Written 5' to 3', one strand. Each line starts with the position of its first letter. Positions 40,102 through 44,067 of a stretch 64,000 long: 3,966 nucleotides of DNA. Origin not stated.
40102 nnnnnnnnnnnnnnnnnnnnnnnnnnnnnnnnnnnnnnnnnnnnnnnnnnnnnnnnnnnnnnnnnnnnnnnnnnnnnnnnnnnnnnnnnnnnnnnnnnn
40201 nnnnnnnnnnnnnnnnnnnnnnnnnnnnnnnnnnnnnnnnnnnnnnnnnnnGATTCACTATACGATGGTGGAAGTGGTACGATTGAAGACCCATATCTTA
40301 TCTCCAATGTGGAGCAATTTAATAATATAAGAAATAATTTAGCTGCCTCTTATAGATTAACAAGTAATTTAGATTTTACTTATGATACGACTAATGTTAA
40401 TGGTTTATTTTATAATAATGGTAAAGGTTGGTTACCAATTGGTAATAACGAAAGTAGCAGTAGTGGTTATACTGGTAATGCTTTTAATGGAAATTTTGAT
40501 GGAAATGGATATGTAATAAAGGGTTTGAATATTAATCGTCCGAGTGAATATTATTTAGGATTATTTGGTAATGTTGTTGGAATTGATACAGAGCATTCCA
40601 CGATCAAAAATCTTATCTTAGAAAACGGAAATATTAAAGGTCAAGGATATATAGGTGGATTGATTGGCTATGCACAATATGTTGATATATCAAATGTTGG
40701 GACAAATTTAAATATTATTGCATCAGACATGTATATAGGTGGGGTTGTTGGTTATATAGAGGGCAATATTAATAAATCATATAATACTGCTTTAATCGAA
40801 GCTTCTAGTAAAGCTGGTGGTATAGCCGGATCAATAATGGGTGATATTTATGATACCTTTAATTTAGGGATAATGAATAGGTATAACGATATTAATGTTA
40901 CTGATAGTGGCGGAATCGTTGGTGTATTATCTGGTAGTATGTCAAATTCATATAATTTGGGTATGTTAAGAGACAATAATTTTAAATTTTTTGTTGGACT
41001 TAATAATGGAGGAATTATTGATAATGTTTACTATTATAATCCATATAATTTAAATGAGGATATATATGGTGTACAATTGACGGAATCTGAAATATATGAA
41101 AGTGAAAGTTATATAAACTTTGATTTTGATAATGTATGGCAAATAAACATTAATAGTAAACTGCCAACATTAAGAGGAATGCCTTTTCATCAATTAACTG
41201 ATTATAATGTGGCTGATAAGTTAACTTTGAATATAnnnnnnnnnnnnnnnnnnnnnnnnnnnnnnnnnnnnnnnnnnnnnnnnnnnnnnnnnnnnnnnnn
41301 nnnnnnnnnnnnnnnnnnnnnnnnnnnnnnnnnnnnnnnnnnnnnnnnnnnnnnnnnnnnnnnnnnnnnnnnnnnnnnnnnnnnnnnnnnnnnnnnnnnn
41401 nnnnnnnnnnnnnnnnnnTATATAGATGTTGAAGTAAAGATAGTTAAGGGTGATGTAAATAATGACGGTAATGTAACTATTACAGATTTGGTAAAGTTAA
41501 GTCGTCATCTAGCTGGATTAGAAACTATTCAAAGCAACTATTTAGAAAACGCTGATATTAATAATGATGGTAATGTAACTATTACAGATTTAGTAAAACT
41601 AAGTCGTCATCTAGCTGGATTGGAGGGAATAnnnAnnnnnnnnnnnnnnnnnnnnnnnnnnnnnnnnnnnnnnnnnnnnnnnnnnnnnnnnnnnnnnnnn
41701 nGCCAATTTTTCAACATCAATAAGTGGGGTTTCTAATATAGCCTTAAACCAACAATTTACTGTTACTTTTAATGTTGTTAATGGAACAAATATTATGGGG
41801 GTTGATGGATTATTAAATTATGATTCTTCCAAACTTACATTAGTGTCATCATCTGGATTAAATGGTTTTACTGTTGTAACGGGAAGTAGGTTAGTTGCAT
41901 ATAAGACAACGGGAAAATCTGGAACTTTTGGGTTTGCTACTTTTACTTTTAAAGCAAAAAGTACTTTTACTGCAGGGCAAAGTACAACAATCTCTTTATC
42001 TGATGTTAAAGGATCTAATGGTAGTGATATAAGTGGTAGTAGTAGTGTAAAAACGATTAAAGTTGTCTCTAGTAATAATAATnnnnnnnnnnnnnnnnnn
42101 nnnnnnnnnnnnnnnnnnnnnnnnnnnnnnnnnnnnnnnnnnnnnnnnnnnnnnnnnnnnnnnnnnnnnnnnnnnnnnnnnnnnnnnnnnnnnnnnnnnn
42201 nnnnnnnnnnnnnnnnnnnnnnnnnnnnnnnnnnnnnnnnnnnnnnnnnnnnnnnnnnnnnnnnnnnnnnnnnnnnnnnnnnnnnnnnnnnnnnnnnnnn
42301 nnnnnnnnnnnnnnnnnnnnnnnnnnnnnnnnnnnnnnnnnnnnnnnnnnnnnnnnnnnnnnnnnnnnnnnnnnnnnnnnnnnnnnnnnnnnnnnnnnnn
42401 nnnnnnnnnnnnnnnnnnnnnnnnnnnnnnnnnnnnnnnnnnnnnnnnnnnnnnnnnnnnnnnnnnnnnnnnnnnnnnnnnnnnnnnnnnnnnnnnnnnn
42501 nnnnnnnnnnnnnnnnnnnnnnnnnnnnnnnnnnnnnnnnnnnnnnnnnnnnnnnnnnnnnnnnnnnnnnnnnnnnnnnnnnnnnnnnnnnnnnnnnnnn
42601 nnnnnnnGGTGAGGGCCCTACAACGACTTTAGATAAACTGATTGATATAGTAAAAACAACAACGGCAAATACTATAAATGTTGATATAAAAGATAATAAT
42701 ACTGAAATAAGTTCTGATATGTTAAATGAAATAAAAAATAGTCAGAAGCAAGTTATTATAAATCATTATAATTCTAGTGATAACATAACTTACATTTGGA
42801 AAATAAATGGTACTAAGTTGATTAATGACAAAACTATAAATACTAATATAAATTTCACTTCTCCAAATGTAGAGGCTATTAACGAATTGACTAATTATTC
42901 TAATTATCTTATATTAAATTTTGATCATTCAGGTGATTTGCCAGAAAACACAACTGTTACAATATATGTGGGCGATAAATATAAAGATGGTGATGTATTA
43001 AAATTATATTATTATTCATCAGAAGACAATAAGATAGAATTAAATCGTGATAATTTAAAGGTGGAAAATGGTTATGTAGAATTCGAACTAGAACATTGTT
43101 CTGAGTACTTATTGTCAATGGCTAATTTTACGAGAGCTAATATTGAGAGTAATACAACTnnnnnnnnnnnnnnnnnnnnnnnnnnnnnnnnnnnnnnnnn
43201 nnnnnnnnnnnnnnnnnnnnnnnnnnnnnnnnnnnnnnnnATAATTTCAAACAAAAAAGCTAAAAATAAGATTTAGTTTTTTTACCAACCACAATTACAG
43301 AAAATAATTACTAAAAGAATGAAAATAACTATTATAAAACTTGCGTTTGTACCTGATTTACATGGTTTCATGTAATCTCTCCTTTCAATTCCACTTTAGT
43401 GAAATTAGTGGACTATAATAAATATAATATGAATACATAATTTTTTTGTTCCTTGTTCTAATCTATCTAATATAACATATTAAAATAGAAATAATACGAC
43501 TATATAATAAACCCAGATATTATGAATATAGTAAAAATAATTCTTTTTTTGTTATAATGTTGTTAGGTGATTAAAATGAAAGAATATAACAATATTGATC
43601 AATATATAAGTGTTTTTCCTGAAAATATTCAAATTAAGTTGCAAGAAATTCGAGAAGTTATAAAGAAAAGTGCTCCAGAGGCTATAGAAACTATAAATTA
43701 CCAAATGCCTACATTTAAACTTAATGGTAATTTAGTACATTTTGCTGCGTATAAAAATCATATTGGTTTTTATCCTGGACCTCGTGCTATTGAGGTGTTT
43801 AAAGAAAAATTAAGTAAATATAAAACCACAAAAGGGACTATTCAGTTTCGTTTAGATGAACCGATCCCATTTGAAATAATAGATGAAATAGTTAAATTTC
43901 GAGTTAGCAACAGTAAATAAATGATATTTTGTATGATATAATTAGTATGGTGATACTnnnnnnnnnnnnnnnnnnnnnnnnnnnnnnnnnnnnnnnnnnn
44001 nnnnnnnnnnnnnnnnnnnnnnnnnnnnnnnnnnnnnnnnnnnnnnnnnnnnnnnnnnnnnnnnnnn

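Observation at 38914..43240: Two-gene cohesin-dockerin surface-display pair: dockerin-tagged S8 protease next to a membrane-anchored cohesin protein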

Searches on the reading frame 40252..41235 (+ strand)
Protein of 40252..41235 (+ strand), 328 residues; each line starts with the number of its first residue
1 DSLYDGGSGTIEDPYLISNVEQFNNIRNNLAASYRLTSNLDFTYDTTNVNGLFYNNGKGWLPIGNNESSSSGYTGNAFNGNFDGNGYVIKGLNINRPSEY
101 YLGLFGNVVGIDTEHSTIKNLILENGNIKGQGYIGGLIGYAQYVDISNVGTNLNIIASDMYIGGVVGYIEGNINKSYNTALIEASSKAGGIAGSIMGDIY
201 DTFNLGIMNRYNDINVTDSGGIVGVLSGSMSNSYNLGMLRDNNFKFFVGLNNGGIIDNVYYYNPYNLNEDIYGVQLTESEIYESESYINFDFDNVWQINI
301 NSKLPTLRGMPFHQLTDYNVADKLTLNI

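Call 22: search_protein_families(library=pfam, proteins=[window:40252-41235:+], max_evalue=10)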
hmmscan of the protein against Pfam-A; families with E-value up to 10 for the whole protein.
seq(328 aa): 1 family
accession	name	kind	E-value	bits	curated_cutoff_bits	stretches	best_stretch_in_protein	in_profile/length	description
PF07581.17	Glug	-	0.0015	19.2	20.5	2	160-180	3-25/28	The GLUG motif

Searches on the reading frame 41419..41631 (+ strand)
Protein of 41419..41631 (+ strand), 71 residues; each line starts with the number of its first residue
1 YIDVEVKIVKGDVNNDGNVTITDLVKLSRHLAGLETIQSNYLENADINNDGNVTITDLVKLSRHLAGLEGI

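Call 67: find_homologous_proteins(query=window:41419-41631:+, max_evalue=0.001)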
Query seq(71 aa) (71 aa): 5 proteins with E <= 0.001 among 133 candidates.
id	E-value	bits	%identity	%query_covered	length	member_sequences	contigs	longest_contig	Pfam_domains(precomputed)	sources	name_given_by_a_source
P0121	7.2e-12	62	68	83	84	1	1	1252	PF00404.25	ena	-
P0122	2.1e-7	48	47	83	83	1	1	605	PF00404.25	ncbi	-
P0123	3.7e-7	48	47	83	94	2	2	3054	PF00404.25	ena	-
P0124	3.1e-5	42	52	83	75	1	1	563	PF00404.25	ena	-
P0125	1.0e-3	37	49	72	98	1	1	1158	PF00404.25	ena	-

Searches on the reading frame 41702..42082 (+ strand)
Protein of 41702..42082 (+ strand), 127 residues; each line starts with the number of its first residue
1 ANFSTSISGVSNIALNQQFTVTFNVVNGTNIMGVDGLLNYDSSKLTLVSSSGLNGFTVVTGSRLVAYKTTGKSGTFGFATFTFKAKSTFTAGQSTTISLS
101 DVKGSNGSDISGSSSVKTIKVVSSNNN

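Call 22: search_protein_families(library=pfam, proteins=[window:41702-42082:+], max_evalue=10)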
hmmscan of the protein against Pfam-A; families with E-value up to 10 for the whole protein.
seq(127 aa): 2 families
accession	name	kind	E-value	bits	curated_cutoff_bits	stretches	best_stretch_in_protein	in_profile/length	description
PF00963.24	Cohesin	-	3.1e-05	24.6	24.1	1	5-117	3-135/139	Cohesin domain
PF07481.16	DUF1521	-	0.8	10.2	23.6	1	16-57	84-125/169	Domain of Unknown Function (DUF1521)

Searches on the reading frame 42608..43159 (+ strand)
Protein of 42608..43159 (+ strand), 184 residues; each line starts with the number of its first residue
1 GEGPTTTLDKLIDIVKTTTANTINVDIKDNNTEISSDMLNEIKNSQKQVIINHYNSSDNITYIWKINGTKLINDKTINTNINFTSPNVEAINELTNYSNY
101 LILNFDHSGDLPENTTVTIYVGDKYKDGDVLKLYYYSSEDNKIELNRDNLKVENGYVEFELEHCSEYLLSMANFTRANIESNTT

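Call 22: search_protein_families(library=pfam, proteins=[window:42608-43159:+], max_evalue=10)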
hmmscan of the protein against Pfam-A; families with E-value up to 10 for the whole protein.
seq(184 aa): 4 families
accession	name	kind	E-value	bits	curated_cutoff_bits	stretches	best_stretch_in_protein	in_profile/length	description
PF13200.12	DUF4015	-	0.0039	16.8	27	1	6-48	13-55/313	Putative glycosyl hydrolase domain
PF18833.7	TPR_22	-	0.012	16.4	27.2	1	4-58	16-70/92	Tetratricopeptide repeat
PF18448.7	CBM46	-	0.015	16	26.5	1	22-70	53-101/105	Carbohydrate binding domain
PF16722.10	SAPIS-gp6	-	0.02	15.7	27.4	1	20-48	28-56/72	Pathogenicity island protein gp6 in Staphylococcus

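Call 62: predict_structure(alignment_id=A3)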
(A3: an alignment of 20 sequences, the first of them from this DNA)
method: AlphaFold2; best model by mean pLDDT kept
length: 177 residues; sequences in the alignment: 20
mean_pLDDT: 94.3   pTM: 0.88
mean pLDDT of the five models: 94.3, 93.8, 93.4, 93.1, 91.9
residues with pLDDT >= 90: 160; 70-90: 13; 50-70: 1; < 50: 3
segments of 3 or more residues with pLDDT < 50: 175-177
pLDDT, mean of each block of 10 residues (from residue 1): 97 97 96 96 97 97 96 91 96 94 93 97 98 94 96 97 95 61
secondary structure, 60 per line:
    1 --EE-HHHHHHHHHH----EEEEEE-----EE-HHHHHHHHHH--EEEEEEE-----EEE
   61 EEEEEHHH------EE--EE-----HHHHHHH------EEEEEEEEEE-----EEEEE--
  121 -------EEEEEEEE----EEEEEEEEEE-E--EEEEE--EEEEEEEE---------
elements in order: H6-15 E20-25 H34-43 E46-52 E58-65 H86-92 E99-108 E114-118 E128-135 E140-149 E154-158 E161-168

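Call 65: fold_search(model_id=the predicted structure, library=pdb)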
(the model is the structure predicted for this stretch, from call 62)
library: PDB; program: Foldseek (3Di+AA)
matches with E <= 10: 838; with E <= 0.001: 0
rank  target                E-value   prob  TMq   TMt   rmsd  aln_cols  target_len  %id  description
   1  3ud2_B                2.3e-03  1.00  0.41  0.25   5.1       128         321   12  Crystal structure of Selenomethionine ZU5A-ZU5B protein domains of human erythrocyte ankyrin (released 2012-02-22)
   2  9jtc_A                1.2e-02  0.21  0.20  0.05  19.1       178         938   11  Cryo-EM structure of bovine UBA7-UBE2L6-ISG15 (released 2025-03-05)
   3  4p22_A                1.7e-02  0.16  0.18  0.11  19.4       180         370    9  Crystal Structure of N-terminal Fragments of E1 (released 2015-02-25)
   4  3ud2_A                2.2e-02  0.98  0.43  0.26   4.8       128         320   10  Crystal structure of Selenomethionine ZU5A-ZU5B protein domains of human erythrocyte ankyrin (released 2012-02-22)
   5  6m3p_C                2.4e-02  0.87  0.37  0.18   6.9       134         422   11  Crystal structure of AnkG/beta2-spectrin complex (released 2020-05-13)
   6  8p5o_D                2.6e-02  0.33  0.28  0.14  13.0       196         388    9  Proline activating adenylation domain of gramicidin S synthetase 2 - GrsB1-Acore (released 2023-07-05)
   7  6m3r_E                2.7e-02  0.96  0.42  0.20   5.3       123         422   11  Crystal structure of AnkG/beta4-spectrin complex (released 2020-05-13)
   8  6o83_C                2.9e-02  0.16  0.19  0.05  18.3       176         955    9  S. pombe ubiquitin E1~ubiquitin-AMP tetrahedral intermediate mimic (released 2019-06-19)
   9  6qep                  3.1e-02  0.92  0.36  0.06   7.5       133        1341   11  EngBF DARPin Fusion 4b H14 (released 2019-11-06)
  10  2xqx_A                3.1e-02  0.90  0.28  0.32   4.6        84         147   12  Structure of the family 32 carbohydrate-binding module from Streptococcus pneumoniae EndoD (released 2010-11-03)
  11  8t9w_B                3.1e-02  0.80  0.24  0.11   4.4        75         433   19  Crystal structure of a GH140 apiosidase derived from a lignocellulolytic enriched mangrove metagenome. (released 2024-02-07)
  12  6m3p_E                3.3e-02  0.85  0.38  0.19   6.9       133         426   10  Crystal structure of AnkG/beta2-spectrin complex (released 2020-05-13)
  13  2zxq                  3.5e-02  0.72  0.37  0.07   9.5       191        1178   11  Crystal structure of endo-alpha-N-acetylgalactosaminidase from Bifidobacterium longum (EngBF) (released 2009-06-16)
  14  6qev_B                3.5e-02  0.51  0.33  0.06   9.7       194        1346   11  EngBF DARPin Fusion 4b B6 (released 2019-11-06)
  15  1gwm_A                3.5e-02  0.38  0.19  0.21  13.6        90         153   11  Carbohydrate binding module family29 complexed with glucohexaose (released 2003-03-20)
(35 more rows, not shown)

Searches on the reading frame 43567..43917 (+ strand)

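Call 53: search_protein_families(library=pfam, proteins=[window:43567-43917:+], max_evalue=0.001)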
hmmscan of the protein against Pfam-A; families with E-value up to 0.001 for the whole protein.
window:43567-43917:+ (117 aa): 1 family
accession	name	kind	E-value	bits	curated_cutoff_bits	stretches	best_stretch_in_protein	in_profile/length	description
PF08818.16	DUF1801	-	2.7e-17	63.4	27.2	1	24-113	4-85/85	Domain of unknown function (DU1801)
